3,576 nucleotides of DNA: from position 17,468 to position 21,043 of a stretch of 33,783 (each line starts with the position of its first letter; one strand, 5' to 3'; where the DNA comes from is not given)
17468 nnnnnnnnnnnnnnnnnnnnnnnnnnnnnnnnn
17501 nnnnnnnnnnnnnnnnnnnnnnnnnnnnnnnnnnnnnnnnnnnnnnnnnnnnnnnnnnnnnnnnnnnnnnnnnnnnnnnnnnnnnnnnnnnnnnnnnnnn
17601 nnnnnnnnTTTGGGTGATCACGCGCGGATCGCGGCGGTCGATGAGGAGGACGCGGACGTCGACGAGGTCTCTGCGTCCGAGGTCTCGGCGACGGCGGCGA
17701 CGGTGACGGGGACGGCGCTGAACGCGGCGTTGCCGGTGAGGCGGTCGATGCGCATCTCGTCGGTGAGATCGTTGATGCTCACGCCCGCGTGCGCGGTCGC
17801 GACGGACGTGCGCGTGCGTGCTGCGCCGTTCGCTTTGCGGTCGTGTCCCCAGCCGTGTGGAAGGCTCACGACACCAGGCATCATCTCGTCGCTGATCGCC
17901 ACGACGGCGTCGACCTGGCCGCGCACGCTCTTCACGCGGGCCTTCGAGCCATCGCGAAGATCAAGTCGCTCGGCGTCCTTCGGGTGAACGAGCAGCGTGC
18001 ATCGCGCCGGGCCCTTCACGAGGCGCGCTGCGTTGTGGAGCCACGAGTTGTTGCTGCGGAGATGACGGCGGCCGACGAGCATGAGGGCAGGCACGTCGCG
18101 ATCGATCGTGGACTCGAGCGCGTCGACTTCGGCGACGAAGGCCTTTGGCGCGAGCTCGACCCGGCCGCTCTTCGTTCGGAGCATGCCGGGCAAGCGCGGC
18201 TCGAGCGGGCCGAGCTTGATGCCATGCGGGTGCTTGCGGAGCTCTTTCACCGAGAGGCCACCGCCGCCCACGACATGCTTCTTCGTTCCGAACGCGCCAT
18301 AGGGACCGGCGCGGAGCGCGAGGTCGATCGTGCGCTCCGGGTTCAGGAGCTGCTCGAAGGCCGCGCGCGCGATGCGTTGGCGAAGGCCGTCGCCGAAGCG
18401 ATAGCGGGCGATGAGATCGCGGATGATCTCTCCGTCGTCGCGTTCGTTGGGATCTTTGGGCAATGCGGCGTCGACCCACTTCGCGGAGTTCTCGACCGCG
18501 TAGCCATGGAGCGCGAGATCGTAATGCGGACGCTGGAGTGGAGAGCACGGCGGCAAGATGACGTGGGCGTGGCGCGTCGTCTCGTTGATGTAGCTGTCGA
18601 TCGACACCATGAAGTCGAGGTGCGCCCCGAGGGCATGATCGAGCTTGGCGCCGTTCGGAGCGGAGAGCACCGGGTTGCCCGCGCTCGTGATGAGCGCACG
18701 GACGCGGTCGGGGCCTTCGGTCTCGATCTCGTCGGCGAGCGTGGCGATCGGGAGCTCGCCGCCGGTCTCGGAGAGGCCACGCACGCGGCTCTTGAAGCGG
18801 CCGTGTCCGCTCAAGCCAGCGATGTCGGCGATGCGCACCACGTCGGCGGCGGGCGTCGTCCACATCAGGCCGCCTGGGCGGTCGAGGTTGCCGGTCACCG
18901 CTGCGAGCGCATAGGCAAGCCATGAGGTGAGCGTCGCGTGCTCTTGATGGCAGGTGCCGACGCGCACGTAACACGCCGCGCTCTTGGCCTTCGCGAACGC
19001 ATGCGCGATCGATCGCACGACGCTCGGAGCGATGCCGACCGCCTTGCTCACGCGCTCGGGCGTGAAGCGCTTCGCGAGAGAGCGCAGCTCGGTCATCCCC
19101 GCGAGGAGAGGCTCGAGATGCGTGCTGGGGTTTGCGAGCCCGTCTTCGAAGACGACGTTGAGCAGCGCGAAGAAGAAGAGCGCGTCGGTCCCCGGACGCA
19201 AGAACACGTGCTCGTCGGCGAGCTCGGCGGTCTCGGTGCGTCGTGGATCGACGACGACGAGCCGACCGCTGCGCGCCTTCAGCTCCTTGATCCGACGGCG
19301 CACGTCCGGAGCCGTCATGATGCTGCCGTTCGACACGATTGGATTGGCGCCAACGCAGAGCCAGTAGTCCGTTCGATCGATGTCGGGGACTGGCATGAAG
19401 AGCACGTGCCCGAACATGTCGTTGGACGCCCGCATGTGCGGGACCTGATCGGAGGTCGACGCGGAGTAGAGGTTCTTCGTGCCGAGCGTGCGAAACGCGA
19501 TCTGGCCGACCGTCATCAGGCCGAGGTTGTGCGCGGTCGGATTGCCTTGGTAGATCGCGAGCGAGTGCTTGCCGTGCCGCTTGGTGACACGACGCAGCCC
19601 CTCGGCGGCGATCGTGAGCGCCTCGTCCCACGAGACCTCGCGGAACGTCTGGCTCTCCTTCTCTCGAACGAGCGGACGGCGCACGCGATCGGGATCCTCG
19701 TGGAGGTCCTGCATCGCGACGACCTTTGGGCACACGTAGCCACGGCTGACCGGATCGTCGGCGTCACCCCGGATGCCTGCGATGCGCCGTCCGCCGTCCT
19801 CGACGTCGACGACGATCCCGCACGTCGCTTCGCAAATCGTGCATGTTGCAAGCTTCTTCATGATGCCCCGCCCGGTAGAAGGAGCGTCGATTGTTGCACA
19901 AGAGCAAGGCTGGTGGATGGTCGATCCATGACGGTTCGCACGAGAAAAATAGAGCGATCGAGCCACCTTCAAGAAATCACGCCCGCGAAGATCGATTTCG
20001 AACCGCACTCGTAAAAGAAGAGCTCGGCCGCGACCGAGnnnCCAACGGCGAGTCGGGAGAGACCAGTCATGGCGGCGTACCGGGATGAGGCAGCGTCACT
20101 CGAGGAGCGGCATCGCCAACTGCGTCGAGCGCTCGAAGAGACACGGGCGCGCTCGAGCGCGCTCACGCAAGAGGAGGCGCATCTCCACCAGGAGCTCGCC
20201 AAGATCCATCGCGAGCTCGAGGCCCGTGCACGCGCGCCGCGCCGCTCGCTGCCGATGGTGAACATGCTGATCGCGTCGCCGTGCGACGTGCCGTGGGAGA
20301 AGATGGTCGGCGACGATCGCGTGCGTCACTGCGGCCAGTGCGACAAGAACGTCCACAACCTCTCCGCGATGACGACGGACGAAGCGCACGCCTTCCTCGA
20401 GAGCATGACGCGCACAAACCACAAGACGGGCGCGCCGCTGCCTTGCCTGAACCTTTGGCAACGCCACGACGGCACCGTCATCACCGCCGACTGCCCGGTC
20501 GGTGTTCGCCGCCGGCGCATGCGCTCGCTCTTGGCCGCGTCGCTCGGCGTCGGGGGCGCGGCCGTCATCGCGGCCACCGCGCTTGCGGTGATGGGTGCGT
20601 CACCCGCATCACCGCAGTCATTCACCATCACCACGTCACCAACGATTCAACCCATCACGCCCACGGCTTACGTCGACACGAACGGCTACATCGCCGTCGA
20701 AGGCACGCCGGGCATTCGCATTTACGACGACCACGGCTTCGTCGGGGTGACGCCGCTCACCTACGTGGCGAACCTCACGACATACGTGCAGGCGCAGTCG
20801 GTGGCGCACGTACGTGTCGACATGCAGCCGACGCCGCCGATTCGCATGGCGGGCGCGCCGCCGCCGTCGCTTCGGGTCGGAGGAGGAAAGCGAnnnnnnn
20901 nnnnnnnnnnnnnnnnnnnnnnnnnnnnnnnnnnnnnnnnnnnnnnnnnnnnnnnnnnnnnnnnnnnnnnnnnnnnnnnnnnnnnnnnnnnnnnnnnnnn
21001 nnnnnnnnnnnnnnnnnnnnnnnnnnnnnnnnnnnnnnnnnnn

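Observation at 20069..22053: Translationally coupled tandem paralogues: coiled coil, conserved 5-Cys domain, TM helix, PEGA domain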

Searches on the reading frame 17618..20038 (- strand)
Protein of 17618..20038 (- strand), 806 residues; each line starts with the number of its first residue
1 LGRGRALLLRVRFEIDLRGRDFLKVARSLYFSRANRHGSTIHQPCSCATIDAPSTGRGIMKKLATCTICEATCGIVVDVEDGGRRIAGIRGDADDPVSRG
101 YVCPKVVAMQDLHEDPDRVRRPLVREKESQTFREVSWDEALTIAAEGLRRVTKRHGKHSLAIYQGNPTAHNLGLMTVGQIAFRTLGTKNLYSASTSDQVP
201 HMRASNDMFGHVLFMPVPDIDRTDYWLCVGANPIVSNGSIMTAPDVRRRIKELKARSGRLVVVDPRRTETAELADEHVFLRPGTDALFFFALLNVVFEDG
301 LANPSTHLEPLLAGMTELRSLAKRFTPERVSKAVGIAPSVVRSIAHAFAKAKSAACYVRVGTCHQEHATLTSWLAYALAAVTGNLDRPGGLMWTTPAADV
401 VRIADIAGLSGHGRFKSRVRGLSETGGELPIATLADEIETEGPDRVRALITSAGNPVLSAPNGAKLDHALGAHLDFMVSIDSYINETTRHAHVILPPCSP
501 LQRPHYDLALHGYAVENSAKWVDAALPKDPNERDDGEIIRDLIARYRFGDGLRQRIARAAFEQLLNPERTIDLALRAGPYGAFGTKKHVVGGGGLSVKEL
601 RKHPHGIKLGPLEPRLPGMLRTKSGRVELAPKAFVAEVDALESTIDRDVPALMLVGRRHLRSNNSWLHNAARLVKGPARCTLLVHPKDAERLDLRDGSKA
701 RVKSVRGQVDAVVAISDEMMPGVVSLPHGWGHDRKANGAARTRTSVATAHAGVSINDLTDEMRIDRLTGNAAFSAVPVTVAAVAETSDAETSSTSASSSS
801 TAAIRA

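Call 13: search_protein_families(library=pfam, proteins=[window:17618-20038:-], max_evalue=0.001)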
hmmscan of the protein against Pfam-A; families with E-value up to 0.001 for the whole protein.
window:17618-20038:- (806 aa): 3 families
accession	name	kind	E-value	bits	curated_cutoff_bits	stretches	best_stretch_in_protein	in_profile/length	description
PF00384.28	Molybdopterin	-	1.2e-25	90.7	24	1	118-543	1-351/353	Molybdopterin oxidoreductase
PF01568.27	Molydop_binding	-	1.3e-21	77.1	26.8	1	652-776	1-109/110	Molydopterin dinucleotide binding domain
PF04879.21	Molybdop_Fe4S4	-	3.3e-09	37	22.7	1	64-109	6-49/55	Molybdopterin oxidoreductase Fe4S4 domain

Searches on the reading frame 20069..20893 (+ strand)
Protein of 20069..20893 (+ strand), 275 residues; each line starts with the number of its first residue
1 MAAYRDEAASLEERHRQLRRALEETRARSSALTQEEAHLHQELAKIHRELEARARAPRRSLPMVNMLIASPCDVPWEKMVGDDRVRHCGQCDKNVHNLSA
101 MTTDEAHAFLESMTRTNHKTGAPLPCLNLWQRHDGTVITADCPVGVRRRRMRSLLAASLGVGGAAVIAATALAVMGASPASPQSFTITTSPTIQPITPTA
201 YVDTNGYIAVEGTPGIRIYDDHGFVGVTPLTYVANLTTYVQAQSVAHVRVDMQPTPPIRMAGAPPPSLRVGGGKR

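Call 7: search_protein_families(library=pfam, proteins=[window:20069-20893:+], max_evalue=1)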
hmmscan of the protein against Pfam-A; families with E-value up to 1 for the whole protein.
window:20069-20893:+ (275 aa): 4 families
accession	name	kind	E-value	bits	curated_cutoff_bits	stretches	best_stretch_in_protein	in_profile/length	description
PF13874.11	Nup54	-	0.0031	18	30.5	1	2-59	75-132/140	Nucleoporin complex subunit 54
PF11932.13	DUF3450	-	0.011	15.4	32.6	1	3-63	41-101/241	Protein of unknown function (DUF3450)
PF05859.17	Mis12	-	0.1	12.8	25.7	1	6-54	112-160/231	Mis12 protein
PF07246.16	Phlebovirus_NSM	-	0.26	11.1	27.2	1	13-55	195-237/264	Phlebovirus nonstructural protein NS-M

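Call 8: search_protein_families(library=ncbifam, proteins=[window:20069-20893:+], max_evalue=1)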
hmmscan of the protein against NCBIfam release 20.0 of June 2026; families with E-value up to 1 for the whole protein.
window:20069-20893:+ (275 aa): 6 families
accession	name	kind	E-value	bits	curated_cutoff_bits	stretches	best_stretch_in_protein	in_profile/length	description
NF053563.1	Rkd4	equivalog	0.072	11.2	860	1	7-52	570-615/747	arcadin-4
TIGR04211.1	SH3_and_anchor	equivalog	0.11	12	65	1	3-49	77-123/198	TIGR04211 family SH3 domain-containing protein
TIGR02169.1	SMC_prok_A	equivalog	0.15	9.7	729.4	1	7-53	331-377/1165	chromosome segregation protein SMC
TIGR01389.1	recQ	equivalog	0.17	10.2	640.2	1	63-122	360-421/591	DNA helicase RecQ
NF040738.1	nickel_Mua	equivalog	0.28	11.2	75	1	2-51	35-84/185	nickel-binding protein Mua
NF045487.1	ASRP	equivalog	0.32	9.5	300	1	8-52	357-401/593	archaea-specific SMC-related protein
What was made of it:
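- On Zinc-binding anti-sigma factor (ZAS): No such Pfam or NCBIfam hit for A or B at E<=1 (calls 7, 8).
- Closest known: Zinc-binding anti-sigma factors. Different: There is no H-x3-C-x2-C helical anti-sigma domain and no match to any such model (calls 7, 8).
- Scans of A and B found no zf-HC2 or anti-sigma-domain match in Pfam or NCBIfam (calls 7, 8).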

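Call 62: search_protein_families(library=padloc, proteins=[window:20069-20893:+], max_evalue=0.01)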
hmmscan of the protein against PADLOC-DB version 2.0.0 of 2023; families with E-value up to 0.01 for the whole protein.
window:20069-20893:+ (275 aa): 1 family
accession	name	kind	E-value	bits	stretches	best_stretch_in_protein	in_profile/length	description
PDLC03863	LmuB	-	0.0053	13.5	1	2-58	344-399/610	-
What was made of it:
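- Tried and rejected: Pfam, NCBIfam and PADLOC scans of A and B returned only coiled-coil noise (calls 7, 8, 62).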

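Call 68: list_cluster_members(proteins=[P0001, window:20069-20893:+, P0054])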
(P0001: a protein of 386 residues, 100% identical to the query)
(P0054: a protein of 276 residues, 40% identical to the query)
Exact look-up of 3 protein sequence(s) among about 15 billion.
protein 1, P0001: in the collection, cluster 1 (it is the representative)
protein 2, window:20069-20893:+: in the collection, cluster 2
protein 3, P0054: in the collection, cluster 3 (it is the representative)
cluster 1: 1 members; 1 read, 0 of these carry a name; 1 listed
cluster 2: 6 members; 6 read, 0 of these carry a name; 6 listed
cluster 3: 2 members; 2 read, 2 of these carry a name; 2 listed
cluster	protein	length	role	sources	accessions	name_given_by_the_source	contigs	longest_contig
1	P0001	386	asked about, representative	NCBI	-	-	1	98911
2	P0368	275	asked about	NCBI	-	-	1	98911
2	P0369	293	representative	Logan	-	-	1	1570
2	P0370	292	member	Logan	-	-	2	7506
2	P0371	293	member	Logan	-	-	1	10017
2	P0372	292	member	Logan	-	-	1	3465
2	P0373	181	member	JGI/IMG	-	-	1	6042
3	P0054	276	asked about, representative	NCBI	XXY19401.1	cell division protein ZapB [Sorangium sp. So ce216]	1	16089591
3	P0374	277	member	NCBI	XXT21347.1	cell division protein ZapB [Sorangium sp. So ce429]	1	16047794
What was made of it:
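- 20069..20896 (+): Gene A, 275 aa: coiled coil, Cys5 module, TM helix, truncated beta-sandwich. Its 90% cluster has orthologues of 292-293 aa (call 68).
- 20666..20833 (+): A residues about 200-255: remnant of the periplasmic beta-sandwich. A 54-nt in-frame deletion lies after about position 20772. The other four full-length members of the cluster are 292-293 aa (a sixth, P0373, is a 181-aa partial) (call 68).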

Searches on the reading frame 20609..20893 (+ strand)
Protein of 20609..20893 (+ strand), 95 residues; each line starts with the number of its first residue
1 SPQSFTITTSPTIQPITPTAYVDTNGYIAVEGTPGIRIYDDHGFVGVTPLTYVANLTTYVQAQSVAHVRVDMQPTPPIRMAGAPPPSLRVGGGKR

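Call 40: search_protein_families(library=pfam, proteins=[window:20609-20893:+], max_evalue=10)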
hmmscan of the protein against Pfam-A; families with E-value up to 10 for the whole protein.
seq(95 aa): 0 families
